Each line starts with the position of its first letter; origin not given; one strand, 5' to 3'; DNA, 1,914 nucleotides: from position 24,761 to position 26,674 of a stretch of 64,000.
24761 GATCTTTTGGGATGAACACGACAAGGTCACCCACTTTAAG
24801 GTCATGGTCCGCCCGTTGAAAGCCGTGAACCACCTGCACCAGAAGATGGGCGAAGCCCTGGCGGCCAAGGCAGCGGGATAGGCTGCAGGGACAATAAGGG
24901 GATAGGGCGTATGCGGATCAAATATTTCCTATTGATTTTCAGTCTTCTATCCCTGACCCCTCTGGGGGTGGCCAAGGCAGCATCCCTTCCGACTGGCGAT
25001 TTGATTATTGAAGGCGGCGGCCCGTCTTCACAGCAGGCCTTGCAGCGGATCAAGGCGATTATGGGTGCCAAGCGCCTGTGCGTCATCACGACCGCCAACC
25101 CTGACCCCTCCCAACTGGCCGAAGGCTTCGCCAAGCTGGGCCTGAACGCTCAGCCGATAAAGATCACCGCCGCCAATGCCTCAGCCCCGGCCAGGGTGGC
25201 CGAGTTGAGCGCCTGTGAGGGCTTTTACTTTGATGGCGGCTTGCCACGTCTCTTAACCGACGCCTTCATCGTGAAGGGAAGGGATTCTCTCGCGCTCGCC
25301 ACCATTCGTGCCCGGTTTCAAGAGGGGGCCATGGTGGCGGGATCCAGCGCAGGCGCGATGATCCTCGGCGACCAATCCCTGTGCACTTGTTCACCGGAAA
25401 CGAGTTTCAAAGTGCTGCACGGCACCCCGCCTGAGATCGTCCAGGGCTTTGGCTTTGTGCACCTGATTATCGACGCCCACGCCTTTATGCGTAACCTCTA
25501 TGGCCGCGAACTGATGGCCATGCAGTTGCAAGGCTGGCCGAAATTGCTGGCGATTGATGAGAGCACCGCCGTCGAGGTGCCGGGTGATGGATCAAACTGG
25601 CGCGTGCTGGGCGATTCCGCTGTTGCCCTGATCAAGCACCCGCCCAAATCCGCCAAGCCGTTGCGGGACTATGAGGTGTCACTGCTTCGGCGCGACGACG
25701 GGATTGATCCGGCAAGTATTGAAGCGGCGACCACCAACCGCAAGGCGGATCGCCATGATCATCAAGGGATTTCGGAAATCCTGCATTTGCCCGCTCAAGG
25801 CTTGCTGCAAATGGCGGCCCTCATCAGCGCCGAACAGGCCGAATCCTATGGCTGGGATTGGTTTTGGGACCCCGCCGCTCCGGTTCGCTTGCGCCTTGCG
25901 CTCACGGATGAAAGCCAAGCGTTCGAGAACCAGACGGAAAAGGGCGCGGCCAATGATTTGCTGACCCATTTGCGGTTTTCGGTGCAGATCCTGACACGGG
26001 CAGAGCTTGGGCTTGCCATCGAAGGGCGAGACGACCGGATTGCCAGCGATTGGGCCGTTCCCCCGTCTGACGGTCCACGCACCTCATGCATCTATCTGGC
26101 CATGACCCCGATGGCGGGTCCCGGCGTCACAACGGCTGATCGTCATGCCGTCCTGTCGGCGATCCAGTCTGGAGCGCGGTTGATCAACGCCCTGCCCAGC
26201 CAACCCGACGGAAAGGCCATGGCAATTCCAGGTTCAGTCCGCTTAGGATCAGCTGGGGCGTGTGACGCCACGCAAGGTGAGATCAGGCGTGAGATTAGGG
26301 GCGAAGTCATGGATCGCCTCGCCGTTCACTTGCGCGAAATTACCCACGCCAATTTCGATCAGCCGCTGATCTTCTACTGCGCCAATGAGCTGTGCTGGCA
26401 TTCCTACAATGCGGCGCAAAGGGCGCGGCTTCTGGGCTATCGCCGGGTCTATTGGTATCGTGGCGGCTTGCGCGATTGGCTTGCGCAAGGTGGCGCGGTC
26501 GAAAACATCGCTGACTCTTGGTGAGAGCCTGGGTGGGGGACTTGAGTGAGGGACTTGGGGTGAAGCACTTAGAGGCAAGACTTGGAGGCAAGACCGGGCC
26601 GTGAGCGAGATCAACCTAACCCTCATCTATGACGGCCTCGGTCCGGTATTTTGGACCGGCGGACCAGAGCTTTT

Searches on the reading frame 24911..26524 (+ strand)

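Call 24: search_protein_families(library=pfam, proteins=[window:24911-26524:+], max_evalue=0.00001)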
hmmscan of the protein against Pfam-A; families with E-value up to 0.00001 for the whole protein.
window:24911-26524:+ (537 aa): 2 families
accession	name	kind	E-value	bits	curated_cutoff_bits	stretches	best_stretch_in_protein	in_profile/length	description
PF03575.23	Peptidase_S51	-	1.5e-07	31.7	23.9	1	41-227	16-202/206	Peptidase family S51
PF00581.25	Rhodanese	-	1.7e-06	28.8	22.2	1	438-525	29-101/102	Rhodanese-like domain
